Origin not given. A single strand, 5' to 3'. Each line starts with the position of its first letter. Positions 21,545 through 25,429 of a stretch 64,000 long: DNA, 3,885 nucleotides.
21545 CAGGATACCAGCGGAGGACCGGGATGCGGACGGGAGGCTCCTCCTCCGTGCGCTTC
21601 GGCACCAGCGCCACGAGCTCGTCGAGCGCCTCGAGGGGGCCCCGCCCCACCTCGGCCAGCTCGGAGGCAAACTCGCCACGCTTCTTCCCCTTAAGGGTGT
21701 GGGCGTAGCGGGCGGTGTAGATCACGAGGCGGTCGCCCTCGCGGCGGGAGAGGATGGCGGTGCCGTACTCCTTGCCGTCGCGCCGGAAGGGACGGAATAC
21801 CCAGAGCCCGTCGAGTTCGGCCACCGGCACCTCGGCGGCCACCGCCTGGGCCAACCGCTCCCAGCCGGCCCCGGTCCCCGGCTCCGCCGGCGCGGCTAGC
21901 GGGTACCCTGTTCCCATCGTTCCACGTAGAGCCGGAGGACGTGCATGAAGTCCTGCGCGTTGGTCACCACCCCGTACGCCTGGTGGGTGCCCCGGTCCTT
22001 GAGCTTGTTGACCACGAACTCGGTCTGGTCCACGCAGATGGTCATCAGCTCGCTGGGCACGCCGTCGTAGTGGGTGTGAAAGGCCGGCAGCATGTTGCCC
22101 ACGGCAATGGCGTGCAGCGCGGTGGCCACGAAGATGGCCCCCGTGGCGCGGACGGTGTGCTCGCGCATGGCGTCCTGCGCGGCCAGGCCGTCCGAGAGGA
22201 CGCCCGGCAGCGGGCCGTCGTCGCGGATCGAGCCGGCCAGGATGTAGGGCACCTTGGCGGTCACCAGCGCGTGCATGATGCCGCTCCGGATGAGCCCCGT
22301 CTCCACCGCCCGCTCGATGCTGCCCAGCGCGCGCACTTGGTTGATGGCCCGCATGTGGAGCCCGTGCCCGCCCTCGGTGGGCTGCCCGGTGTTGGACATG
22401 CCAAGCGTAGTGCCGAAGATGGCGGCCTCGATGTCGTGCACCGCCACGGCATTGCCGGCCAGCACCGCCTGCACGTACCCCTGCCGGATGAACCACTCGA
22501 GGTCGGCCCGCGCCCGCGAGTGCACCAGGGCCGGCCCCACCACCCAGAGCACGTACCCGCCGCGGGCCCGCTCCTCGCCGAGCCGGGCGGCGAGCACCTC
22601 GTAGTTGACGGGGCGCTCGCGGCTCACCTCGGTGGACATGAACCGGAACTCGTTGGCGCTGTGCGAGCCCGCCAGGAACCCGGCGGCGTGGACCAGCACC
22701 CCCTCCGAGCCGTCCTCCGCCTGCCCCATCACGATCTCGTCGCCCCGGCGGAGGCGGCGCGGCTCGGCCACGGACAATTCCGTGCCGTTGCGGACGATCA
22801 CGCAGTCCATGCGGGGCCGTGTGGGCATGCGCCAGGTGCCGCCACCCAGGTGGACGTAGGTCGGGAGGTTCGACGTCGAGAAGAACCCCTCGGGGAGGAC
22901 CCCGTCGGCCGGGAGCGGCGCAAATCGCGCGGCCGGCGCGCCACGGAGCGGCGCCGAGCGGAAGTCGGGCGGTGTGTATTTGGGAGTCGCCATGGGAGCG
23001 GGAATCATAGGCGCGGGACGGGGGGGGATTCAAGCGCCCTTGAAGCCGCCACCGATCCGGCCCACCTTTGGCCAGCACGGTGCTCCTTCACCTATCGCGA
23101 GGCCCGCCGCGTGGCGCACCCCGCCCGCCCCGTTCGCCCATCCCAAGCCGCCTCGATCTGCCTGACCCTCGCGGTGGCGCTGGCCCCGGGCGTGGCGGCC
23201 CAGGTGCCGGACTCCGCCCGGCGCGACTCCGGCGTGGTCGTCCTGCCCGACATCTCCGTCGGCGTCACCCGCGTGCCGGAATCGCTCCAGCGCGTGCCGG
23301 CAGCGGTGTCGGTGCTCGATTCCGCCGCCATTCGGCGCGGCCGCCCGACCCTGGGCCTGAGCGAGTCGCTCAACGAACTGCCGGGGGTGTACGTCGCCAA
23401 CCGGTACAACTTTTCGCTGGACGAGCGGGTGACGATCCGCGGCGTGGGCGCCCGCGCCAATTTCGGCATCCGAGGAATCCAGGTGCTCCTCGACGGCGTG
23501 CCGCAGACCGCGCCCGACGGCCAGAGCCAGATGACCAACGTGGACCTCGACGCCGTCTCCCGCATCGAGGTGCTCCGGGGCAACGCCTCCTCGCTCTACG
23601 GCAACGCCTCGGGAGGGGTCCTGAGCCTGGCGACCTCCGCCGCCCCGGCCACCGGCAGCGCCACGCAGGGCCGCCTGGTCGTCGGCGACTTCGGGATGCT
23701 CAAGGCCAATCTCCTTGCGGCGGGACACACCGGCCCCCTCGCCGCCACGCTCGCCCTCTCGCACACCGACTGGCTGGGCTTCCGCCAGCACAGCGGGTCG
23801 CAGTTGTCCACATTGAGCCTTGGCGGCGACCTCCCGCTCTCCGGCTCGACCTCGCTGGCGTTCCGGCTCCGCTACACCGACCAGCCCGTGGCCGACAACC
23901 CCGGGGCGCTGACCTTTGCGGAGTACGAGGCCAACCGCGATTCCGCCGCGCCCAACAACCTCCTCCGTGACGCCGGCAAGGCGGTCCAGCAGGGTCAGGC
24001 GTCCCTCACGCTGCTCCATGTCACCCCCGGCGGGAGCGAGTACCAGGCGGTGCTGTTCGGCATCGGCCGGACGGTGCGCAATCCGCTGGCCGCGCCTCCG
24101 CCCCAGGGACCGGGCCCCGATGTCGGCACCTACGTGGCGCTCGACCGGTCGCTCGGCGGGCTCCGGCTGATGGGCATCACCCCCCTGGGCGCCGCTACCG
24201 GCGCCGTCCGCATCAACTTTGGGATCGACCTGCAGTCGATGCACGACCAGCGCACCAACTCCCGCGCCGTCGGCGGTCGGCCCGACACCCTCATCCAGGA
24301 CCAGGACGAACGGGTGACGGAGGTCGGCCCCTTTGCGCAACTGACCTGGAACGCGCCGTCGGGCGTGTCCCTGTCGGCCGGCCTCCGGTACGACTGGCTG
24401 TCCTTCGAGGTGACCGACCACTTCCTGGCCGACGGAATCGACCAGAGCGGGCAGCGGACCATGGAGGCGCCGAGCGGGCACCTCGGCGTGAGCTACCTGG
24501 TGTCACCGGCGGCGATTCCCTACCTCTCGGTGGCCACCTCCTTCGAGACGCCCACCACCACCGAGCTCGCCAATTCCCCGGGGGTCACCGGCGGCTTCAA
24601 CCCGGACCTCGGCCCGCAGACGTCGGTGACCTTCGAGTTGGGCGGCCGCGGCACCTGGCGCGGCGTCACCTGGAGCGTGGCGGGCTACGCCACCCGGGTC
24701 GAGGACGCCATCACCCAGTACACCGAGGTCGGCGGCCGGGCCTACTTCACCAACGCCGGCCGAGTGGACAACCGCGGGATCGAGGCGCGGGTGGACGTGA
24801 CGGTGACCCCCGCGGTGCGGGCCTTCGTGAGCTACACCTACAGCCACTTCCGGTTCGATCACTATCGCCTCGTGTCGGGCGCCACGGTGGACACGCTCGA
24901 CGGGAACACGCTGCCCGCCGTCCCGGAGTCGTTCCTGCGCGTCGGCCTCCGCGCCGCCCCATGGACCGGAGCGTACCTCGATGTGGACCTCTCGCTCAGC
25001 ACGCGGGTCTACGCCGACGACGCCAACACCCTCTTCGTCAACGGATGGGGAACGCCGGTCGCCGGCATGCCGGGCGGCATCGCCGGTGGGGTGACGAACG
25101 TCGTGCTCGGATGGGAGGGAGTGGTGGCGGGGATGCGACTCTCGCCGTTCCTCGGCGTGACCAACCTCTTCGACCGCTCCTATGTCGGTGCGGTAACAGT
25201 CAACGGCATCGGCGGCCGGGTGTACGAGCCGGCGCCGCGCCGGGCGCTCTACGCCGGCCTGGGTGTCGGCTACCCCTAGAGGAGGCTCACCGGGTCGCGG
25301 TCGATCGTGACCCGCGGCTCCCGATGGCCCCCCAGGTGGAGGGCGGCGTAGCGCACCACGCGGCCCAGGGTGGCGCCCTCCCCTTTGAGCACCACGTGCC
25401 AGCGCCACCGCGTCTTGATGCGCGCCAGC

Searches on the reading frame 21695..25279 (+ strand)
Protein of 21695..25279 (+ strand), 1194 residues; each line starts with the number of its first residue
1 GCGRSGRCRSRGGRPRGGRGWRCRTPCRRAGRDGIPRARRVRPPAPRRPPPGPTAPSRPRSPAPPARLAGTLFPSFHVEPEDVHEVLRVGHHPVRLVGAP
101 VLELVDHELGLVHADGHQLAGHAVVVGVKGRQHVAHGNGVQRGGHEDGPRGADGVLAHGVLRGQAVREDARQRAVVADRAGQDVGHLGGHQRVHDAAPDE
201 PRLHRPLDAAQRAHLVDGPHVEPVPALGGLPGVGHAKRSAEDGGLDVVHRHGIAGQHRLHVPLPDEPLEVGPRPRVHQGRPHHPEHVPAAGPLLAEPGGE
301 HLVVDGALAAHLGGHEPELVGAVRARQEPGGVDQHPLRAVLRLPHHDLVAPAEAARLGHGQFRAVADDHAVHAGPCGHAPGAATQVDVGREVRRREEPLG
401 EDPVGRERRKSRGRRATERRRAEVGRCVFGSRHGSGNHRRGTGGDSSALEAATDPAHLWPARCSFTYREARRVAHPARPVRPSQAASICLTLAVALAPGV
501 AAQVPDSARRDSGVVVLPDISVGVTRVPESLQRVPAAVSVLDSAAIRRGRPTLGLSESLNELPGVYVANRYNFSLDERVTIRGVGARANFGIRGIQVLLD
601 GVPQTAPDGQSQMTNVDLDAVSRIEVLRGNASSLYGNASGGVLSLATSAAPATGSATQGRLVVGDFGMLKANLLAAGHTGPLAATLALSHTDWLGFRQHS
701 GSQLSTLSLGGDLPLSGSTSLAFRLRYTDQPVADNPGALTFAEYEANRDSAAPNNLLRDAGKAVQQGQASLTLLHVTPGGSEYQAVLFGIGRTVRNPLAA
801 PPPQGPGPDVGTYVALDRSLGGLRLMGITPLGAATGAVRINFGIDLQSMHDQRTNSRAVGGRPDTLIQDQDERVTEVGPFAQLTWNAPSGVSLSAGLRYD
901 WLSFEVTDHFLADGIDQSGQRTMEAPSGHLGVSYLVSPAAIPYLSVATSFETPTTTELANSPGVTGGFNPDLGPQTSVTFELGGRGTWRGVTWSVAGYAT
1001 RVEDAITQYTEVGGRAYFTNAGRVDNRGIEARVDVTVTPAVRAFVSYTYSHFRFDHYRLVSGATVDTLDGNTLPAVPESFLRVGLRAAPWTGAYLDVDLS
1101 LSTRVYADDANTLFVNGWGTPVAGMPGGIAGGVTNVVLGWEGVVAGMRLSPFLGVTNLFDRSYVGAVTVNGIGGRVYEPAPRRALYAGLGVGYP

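Call 53: search_protein_families(library=pfam, proteins=[window:21695-25279:+], max_evalue=0.0001)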
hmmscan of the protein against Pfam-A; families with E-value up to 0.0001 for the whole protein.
window:21695-25279:+ (1194 aa): 2 families
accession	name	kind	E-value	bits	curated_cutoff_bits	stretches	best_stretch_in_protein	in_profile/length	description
PF00593.30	TonB_dep_Rec_b-barrel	-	7.7e-36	125.3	27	1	810-1140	103-421/436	TonB dependent receptor-like, beta-barrel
PF07715.20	Plug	-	8.8e-20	71.7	23.9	1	531-642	2-107/107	TonB-dependent Receptor Plug Domain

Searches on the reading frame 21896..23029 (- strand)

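Call 53: search_protein_families(library=pfam, proteins=[window:21896-23029:-], max_evalue=0.0001)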
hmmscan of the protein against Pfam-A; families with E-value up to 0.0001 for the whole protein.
window:21896-23029:- (377 aa): 2 families
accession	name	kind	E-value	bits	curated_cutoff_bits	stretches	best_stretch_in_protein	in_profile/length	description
PF21570.3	ArgZ-like_C_2nd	-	2.5e-75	253.3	27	1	146-365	3-213/213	Arginine dihydrolase ArgZ-like, C-terminal, Rossmann fold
PF21571.2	ArgZ-like_C_1st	-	2.5e-09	37.4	27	1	56-143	1-82/84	Arginine dihydrolase ArgZ-like, C-terminal, first region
